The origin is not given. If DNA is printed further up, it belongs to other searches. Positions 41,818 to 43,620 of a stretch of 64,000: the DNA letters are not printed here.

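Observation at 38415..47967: AT-rich glycan phospho-alcohol modification island inserted between thiD and thiE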

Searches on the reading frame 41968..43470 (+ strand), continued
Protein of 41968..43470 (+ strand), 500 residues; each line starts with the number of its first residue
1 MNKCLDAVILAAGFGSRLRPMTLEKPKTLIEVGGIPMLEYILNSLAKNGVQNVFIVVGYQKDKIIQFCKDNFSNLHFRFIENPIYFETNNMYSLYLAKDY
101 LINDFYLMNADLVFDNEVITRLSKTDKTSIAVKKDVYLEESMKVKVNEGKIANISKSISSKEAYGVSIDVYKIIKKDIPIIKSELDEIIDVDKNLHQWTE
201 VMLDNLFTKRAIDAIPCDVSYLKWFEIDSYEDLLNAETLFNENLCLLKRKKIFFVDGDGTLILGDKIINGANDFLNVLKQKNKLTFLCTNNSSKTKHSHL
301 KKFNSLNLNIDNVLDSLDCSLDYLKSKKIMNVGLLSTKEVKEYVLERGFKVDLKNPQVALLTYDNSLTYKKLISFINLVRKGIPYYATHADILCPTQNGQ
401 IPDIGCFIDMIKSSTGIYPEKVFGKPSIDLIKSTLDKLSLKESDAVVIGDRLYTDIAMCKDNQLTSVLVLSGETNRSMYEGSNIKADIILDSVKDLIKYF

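Call 37: find_encoding_contigs(protein=P0017, flank=10000, max_places=1)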
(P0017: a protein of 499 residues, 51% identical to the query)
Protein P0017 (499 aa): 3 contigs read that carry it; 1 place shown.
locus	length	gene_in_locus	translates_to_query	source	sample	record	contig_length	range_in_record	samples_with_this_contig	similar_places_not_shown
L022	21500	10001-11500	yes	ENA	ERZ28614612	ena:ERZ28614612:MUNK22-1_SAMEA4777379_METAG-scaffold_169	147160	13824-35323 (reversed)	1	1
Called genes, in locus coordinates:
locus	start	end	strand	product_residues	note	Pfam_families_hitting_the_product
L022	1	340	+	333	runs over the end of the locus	PF13641:Glyco_tranf_2_3 (weak), PF00535:Glycos_transf_2, PF10111:Glyco_tranf_2_2 (weak)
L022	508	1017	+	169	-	PF01936:NYN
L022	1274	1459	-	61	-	-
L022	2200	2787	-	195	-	PF03848:TehB (weak), PF13489:Methyltransf_23, PF13649:Methyltransf_25, PF08241:Methyltransf_11 (weak)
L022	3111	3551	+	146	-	PF09669:Phage_pRha (weak), PF10543:ORF6N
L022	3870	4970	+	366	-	PF13439:Glyco_transf_4, PF20706:GT4-conflict, PF00534:Glycos_transf_1, PF13692:Glyco_trans_1_4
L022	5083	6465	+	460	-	PF01637:ATPase_2, PF13173:AAA_14 (weak), PF03008:DUF234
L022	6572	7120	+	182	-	-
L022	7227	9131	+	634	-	PF00535:Glycos_transf_2, PF10111:Glyco_tranf_2_2 (weak), PF13641:Glyco_tranf_2_3, PF00534:Glycos_transf_1, PF13692:Glyco_trans_1_4, PF26337:Gtf3_C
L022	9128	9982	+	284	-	PF05050:Methyltransf_21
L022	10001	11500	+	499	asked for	PF00483:NTP_transferase, PF12804:NTP_transf_3, PF13419:HAD_2 (faint), PF00702:Hydrolase (faint), PF02348:CTP_transf_3 (faint), PF13344:Hydrolase_6, PF13242:Hydrolase_like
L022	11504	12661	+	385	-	PF04464:Glyphos_transf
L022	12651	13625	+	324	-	PF00535:Glycos_transf_2, PF10111:Glyco_tranf_2_2 (weak), PF13641:Glyco_tranf_2_3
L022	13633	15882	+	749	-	-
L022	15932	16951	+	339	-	PF01972:SDH_protease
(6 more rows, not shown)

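Call 44: find_related_loci(query=A1, collection=metagenome_contigs, flank=10000)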
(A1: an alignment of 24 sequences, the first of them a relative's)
Query A1 (500 aa) in metagenome_contigs; peptide patterns used: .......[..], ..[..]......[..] (x = any residue, [..] = any of these).
600 stretches matched a pattern (row limit reached: there are more); 589 encode a relative of the query (tblastn E <= 1e-3); the best 80 are kept; 80 distinct loci.
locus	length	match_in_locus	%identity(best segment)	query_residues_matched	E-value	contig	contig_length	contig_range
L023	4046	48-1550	52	1-499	4e-171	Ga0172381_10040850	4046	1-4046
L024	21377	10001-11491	51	5-499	2e-153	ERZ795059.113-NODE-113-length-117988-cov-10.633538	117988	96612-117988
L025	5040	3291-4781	38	5-497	4e-105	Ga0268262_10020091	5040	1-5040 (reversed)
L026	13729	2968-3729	47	246-497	2e-72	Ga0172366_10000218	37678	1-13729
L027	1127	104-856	43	250-500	4e-72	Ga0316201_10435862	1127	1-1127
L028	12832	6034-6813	43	244-500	3e-60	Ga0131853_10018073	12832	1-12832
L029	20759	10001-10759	39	247-497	2e-56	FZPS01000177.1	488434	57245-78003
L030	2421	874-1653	41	241-498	1e-54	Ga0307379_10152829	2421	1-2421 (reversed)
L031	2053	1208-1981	40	246-500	2e-54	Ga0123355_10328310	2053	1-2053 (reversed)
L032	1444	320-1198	34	216-500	8e-56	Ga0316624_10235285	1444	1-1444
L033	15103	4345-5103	38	247-496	7e-53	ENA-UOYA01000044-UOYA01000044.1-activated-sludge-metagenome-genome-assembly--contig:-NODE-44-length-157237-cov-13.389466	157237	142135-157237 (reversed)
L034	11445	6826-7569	40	254-497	2e-52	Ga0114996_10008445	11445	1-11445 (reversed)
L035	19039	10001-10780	36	241-497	1e-52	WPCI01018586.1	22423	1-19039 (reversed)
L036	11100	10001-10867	37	218-500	1e-52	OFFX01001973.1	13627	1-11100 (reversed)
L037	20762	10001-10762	39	247-498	2e-52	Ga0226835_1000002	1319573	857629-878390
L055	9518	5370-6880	42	3-496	3e-75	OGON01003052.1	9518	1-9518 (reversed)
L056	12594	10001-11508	43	3-496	1e-74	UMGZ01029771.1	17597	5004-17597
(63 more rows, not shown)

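Call 52: search_dna_similar(query=window:41968-43470:+, collection=plasmids, mode=protein, max_evalue=1e-10, max_rows=25)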
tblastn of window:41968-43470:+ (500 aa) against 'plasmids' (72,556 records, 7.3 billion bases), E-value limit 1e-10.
Records with a match: 215; places in all: 236; records where one place covers at least 80% of the query: 0.
Best place of each record, by identity: <60% 215.
By first word of the organism name: Rhizobium 37; Sinorhizobium 24; Bradyrhizobium 14; Agrobacterium 12; Roseomonas 12; Mesorhizobium 9; Haloferax 8; Bacillus 7; Haladaptatus 7; Thermus 6; and 54 more.
By predicted mobility (MOB-suite, as given by PLSDB): non-mobilizable 125; conjugative 76; mobilizable 14.
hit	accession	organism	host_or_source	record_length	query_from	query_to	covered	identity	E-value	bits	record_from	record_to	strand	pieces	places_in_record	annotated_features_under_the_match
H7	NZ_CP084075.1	Fusobacterium vincentii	-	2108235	239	496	52%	41.9%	2e-45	177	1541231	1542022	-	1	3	none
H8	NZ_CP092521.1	Cetobacterium somerae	Danio rerio,tissue sample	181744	240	500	52%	33.5%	3e-26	120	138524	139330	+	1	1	HAD-IIA family hydrolase | MgtC/SapB family protein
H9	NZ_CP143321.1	Cetobacterium somerae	intestine of Yellow Catfish,pure culture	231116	240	496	51%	32.8%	9e-25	116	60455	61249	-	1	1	HAD-IIA family hydrolase | MgtC/SapB family protein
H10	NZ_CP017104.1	Rhizobium gallicum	Phaseolus vulgaris,Whole ...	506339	7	240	47%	35.8%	3e-28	126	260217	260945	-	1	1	phosphocholine cytidylyltransferase family protein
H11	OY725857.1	Subdoligranulum variabile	-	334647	251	498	50%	33.5%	1e-35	149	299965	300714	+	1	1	none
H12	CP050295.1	Mesorhizobium loti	Oxytropis kamtschatica,cell ...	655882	7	252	49%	33.6%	2e-26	121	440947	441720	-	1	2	phosphocholine cytidylyltransferase family protein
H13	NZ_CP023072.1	Sinorhizobium fredii CCBAU 83666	G.max,nodule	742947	7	241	47%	35.1%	4e-27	123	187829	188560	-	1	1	phosphocholine cytidylyltransferase family protein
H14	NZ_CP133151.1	Sinorhizobium chiapasense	Acaciella angustissima,cell culture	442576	7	240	47%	35.0%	5e-28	125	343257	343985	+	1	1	phosphocholine cytidylyltransferase family protein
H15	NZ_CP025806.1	Sulfitobacter sp. SK012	Marine Sediment,North Sea (sediment)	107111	7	251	49%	33.3%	4e-24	114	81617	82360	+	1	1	phosphocholine cytidylyltransferase family protein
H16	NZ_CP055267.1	Agrobacterium vitis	-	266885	7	246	48%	34.0%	3e-28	126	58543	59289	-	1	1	phosphocholine cytidylyltransferase family protein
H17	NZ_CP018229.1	Rhizobium leguminosarum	Vavilovia formosa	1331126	7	242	47%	34.6%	4e-29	129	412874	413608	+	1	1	record has no annotation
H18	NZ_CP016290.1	Rhizobium leguminosarum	Vavilovia formosa,cell culture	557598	7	242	47%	34.6%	5e-29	129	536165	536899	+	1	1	phosphocholine cytidylyltransferase family protein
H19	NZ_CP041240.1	Sinorhizobium mexicanum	Acaciella angustissima,cell culture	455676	7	240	47%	34.7%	1e-28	127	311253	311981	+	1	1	phosphocholine cytidylyltransferase family protein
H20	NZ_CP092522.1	Cetobacterium somerae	Danio rerio,tissue sample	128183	246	493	50%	32.7%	1e-24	115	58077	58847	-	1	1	HAD-IIA family hydrolase | TIM barrel protein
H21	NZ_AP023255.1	Mesorhizobium sp. 131-3-5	Lotus japonicus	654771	7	240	47%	34.0%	5e-28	126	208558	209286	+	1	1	phosphocholine cytidylyltransferase family protein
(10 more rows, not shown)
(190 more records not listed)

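Call 70: list_cluster_members(proteins=[window:41968-43470:+, window:55080-56753:+, window:48666-49322:+, P0129, P0127])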
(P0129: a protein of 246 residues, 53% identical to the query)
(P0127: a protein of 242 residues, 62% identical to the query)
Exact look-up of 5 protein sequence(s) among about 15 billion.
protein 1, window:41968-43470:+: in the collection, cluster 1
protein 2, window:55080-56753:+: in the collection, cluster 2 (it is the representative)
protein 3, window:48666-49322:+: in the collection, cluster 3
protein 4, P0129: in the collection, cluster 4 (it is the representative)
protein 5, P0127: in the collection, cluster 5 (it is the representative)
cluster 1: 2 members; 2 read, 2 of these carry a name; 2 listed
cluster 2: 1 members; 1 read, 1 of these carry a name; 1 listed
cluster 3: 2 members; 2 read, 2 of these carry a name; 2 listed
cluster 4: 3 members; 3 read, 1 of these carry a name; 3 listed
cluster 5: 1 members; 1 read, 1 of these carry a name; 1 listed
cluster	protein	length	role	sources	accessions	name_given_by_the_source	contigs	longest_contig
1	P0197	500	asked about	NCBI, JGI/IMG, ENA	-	HAD superfamily hydrolase (TIGR01450 family)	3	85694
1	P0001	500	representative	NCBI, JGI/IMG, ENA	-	HAD superfamily hydrolase (TIGR01450 family)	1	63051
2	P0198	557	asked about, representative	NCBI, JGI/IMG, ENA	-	small subunit ribosomal protein S1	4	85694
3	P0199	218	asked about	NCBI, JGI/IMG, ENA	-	adenylate kinase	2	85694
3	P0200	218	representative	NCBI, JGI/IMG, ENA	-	adenylate kinase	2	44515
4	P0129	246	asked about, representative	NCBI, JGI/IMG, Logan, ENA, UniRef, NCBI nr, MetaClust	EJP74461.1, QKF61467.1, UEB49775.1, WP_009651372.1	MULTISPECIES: CDP-alcohol phosphatidyltransferase family protein [Campylobacter] | putative membrane protein | CDP-alcohol phosphatidyltransferase family protein n=1 Tax=Campylobacter TaxID=194 ...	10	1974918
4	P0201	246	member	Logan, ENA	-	-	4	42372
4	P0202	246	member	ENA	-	-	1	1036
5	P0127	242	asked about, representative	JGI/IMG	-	phosphatidylglycerophosphate synthase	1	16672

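Call 103: search_protein_families(library=pfam, proteins=[L055:3051-4259:+, L055:4663-5214:+, L055:5376-6098:+, L055:6095-6901:+, L055:6912-7913:+, L055:7922-9127:+, L056:7696-8892:+, L056:11540-12532:+, L055:1335-2663:-], max_evalue=0.0001)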
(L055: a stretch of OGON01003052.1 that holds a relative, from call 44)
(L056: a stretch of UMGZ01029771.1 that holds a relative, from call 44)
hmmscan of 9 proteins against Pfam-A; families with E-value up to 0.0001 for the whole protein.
L055:3051-4259:+ (402 aa): 2 families
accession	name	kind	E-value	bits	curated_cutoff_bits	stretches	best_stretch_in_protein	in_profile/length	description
PF13102.12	Phage_int_SAM_5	-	8e-17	61.9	22.3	1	110-200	1-91/98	Phage integrase SAM-like domain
PF00589.27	Phage_integrase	-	1.1e-08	35.5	27.1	1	259-385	42-168/172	Phage integrase family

L055:4663-5214:+ (183 aa): 1 family
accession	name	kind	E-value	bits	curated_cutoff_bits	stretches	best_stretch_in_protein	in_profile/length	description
PF02357.24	NusG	-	5.8e-05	24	22.2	0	14-109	3-92/93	Transcription termination factor nusG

L055:5376-6098:+ (240 aa): 3 families
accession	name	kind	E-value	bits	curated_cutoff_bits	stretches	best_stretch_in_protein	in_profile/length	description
PF12804.13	NTP_transf_3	-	1.8e-17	64.4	27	1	3-133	1-125/160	MobA-like NTP transferase domain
PF00483.29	NTP_transferase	-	3.1e-15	56.9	21.2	1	3-232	2-239/245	Nucleotidyl transferase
PF20202.4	DUF6564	-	3.8e-06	27.2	25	1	42-121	26-113/230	Domain of unknown function (DUF6564)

L055:6095-6901:+ (268 aa): 4 families
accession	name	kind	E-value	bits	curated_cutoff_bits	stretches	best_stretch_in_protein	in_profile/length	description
PF13344.12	Hydrolase_6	-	6.9e-29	100.3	27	1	10-110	1-101/101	Haloacid dehalogenase-like hydrolase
PF13242.12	Hydrolase_like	-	1.6e-17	63.6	22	1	189-260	2-73/75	HAD-hyrolase-like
PF00702.32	Hydrolase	-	1.7e-09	38.8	26.4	1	9-229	3-191/191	haloacid dehalogenase-like hydrolase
PF13419.12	HAD_2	-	2.4e-07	31.5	23.8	0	189-235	133-178/178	Haloacid dehalogenase-like hydrolase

L055:6912-7913:+ (333 aa): 2 families
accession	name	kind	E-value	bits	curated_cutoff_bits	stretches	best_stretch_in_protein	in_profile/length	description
PF13685.12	Fe-ADH_2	-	6e-22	78.7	28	1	16-155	4-149/149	Iron-containing alcohol dehydrogenase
PF00465.25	Fe-ADH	-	1.8e-06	28.1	31.3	1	67-137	65-155/168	Iron-containing alcohol dehydrogenase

L055:7922-9127:+ (401 aa): 1 family
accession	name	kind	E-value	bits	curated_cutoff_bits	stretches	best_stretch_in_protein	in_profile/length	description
PF04464.20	Glyphos_transf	-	9.9e-80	268.7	22.1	1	30-389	5-365/367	CDP-Glycerol:Poly(glycerophosphate) glycerophosphotransferase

L056:7696-8892:+ (398 aa): 2 families
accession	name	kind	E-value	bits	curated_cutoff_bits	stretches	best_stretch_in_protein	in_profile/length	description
PF13102.12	Phage_int_SAM_5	-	2.7e-17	63.3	22.3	1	106-196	1-91/98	Phage integrase SAM-like domain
PF00589.27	Phage_integrase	-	4.1e-08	33.6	27.1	1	258-381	45-168/172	Phage integrase family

L056:11540-12532:+ (330 aa): 2 families
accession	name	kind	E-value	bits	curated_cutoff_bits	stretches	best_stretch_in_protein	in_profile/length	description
PF13685.12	Fe-ADH_2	-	1.2e-21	77.8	28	1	17-155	5-149/149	Iron-containing alcohol dehydrogenase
PF00465.25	Fe-ADH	-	1.2e-05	25.4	31.3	1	69-137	67-155/168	Iron-containing alcohol dehydrogenase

L055:1335-2663:- (442 aa): 2 families
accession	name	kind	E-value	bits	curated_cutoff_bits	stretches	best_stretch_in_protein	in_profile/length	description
PF05272.17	VapE-like_dom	-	3.5e-29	102.3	25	1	155-366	5-215/217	Virulence-associated protein E-like domain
PF12990.12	DUF3874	-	5.1e-19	68.8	28.3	1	370-439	2-71/71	Domain of unknonw function from B. Theta Gene description (DUF3874)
